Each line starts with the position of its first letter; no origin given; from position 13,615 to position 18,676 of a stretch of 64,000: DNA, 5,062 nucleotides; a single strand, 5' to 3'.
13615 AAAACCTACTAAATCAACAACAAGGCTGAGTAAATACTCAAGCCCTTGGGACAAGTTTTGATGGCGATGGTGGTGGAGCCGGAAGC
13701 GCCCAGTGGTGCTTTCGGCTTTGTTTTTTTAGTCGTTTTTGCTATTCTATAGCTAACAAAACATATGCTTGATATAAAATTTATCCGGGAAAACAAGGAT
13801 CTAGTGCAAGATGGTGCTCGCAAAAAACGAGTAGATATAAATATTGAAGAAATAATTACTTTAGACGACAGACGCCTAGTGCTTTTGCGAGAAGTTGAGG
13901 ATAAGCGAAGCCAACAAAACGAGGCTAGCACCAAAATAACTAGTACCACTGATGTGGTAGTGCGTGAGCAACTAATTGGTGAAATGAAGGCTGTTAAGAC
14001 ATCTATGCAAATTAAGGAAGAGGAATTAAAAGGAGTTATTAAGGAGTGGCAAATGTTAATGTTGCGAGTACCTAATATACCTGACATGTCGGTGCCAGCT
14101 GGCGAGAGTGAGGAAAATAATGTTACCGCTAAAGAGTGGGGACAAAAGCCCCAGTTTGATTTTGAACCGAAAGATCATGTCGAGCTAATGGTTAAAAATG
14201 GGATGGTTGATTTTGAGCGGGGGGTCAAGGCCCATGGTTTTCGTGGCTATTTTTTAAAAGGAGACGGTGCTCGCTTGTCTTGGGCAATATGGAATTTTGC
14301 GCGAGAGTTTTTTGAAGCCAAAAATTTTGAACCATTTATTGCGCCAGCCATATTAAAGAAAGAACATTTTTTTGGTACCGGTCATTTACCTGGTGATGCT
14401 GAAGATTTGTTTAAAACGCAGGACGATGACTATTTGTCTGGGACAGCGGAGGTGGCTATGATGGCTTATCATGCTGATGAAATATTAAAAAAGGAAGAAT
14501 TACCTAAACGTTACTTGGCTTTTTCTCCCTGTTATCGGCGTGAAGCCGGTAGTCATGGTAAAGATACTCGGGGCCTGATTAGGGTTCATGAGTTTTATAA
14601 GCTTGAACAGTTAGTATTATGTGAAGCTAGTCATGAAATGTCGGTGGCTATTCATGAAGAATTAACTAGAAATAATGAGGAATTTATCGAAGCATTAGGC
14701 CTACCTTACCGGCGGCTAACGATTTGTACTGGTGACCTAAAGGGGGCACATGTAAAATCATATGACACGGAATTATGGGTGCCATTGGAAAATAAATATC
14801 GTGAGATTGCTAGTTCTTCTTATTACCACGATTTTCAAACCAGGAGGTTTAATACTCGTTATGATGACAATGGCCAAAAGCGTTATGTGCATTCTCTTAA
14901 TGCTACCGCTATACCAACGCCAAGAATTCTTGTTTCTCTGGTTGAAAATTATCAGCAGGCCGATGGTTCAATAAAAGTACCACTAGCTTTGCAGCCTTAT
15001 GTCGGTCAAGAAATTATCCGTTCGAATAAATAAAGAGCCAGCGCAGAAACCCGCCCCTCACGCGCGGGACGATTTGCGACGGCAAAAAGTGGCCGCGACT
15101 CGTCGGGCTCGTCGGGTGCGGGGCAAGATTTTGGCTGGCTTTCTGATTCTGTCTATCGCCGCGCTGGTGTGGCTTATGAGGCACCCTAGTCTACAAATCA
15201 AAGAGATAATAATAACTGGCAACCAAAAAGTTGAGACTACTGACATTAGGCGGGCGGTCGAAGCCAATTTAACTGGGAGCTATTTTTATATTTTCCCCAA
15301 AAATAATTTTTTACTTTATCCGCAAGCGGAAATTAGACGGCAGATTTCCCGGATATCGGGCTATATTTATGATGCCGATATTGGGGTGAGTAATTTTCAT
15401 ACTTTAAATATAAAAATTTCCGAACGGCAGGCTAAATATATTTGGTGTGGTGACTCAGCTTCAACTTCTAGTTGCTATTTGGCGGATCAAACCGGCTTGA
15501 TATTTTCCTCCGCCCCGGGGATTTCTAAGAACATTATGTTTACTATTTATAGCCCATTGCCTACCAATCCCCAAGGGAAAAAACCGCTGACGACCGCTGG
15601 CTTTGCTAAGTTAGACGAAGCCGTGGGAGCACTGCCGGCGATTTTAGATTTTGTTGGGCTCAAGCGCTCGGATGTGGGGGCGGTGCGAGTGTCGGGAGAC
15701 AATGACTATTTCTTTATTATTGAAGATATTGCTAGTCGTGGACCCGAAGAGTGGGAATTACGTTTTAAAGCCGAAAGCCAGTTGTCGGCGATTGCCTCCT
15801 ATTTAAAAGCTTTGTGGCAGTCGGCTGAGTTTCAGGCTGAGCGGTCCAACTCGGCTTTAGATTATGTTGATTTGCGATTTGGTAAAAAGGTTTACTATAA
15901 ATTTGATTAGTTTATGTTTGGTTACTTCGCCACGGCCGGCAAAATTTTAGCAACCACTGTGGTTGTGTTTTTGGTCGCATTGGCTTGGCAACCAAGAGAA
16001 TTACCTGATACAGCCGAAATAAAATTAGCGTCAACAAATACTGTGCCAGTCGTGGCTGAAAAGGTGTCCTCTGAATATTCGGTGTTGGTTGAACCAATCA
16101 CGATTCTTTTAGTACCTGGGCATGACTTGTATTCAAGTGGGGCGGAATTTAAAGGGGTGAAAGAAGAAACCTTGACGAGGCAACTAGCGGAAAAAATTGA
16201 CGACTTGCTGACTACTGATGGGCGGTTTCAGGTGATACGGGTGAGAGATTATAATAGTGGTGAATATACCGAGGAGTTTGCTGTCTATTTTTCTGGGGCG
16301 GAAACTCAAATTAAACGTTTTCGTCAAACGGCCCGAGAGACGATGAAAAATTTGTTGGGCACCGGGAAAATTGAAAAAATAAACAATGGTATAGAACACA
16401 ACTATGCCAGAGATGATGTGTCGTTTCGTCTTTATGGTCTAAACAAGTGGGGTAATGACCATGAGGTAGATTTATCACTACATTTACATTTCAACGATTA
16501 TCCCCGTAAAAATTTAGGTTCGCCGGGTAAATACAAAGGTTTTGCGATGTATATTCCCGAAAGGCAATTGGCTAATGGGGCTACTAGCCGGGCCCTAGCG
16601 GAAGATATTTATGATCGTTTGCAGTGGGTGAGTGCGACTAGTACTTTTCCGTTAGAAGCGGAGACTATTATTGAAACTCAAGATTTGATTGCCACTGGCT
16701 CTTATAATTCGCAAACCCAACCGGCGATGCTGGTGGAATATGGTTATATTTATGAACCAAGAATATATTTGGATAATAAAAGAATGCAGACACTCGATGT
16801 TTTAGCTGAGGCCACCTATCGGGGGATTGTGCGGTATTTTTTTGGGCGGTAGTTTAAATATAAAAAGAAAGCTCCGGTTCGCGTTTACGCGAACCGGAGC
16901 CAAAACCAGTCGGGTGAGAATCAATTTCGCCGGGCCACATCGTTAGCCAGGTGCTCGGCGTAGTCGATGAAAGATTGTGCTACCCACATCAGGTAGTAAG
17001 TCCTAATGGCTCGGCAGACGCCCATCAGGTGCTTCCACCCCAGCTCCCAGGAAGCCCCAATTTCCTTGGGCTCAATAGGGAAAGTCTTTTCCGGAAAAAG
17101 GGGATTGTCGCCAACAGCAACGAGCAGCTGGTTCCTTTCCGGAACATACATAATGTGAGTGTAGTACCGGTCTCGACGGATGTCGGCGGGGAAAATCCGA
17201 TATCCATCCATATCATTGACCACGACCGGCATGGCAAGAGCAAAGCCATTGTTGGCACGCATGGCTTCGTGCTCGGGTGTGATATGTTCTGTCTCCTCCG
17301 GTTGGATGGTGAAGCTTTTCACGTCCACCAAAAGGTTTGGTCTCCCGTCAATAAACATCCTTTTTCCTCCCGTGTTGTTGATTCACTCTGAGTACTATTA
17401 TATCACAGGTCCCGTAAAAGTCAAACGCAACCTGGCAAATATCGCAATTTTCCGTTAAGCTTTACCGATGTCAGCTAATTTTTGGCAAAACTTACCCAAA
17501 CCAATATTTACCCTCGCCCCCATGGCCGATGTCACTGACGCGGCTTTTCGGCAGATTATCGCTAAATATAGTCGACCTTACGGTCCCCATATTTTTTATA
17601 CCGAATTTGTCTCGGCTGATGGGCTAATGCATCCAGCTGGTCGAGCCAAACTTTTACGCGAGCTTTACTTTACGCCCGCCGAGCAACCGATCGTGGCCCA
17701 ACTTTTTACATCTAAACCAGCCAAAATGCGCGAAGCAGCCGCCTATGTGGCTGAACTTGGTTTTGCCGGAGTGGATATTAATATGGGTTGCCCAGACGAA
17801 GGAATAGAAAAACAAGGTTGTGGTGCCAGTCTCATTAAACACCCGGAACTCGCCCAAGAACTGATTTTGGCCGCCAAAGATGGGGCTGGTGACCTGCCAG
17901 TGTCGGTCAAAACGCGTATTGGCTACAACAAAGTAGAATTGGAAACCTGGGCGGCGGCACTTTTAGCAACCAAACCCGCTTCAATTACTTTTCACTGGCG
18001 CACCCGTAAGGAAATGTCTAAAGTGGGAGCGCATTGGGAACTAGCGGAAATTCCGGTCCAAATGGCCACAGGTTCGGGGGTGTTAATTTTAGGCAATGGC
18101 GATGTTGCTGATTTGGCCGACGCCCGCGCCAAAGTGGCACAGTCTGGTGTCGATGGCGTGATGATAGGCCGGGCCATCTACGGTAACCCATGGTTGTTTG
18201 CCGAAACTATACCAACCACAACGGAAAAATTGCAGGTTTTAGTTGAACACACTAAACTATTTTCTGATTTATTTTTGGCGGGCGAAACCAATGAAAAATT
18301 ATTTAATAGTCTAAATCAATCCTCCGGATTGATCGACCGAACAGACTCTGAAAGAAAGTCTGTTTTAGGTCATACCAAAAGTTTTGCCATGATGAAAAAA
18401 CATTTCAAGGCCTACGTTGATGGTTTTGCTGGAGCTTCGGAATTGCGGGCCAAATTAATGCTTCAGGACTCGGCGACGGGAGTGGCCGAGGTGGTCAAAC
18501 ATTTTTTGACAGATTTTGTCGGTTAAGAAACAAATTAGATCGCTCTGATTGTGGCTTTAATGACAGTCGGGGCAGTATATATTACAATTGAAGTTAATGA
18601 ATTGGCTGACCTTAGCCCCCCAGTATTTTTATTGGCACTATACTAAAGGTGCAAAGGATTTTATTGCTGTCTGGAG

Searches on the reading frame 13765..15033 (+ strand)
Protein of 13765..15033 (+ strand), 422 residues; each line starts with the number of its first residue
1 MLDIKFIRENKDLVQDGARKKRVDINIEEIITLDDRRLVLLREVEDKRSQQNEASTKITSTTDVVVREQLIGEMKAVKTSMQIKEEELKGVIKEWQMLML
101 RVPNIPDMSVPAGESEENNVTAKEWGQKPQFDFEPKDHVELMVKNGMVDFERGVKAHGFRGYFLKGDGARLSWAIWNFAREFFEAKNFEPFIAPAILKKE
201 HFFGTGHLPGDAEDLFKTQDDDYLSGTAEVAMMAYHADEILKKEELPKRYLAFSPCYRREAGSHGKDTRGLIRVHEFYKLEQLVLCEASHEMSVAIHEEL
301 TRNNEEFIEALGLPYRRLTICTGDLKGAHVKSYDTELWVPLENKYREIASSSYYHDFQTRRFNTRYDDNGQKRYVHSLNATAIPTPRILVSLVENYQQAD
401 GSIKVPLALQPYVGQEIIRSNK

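Call 98: search_protein_families(library=pfam, proteins=[window:13765-15033:+], max_evalue=0.001)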
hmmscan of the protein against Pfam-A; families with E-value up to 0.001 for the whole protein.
window:13765-15033:+ (422 aa): 2 families
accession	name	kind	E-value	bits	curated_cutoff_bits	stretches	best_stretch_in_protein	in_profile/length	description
PF00587.30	tRNA-synt_2b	-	3.6e-30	105.8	29.3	1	219-396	8-179/179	tRNA synthetase class II core domain (G, H, P, S and T)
PF02403.27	Seryl_tRNA_N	-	1e-18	68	28.2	1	1-106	1-108/108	Seryl-tRNA synthetase N-terminal domain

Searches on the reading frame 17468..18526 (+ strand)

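Call 98: search_protein_families(library=pfam, proteins=[window:17468-18526:+], max_evalue=0.001)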
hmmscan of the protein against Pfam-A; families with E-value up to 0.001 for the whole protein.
window:17468-18526:+ (352 aa): 1 family
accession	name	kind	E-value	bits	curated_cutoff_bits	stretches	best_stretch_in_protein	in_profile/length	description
PF01207.24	Dus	-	1.2e-55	189.3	20.4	1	16-343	2-302/311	Dihydrouridine synthase (Dus)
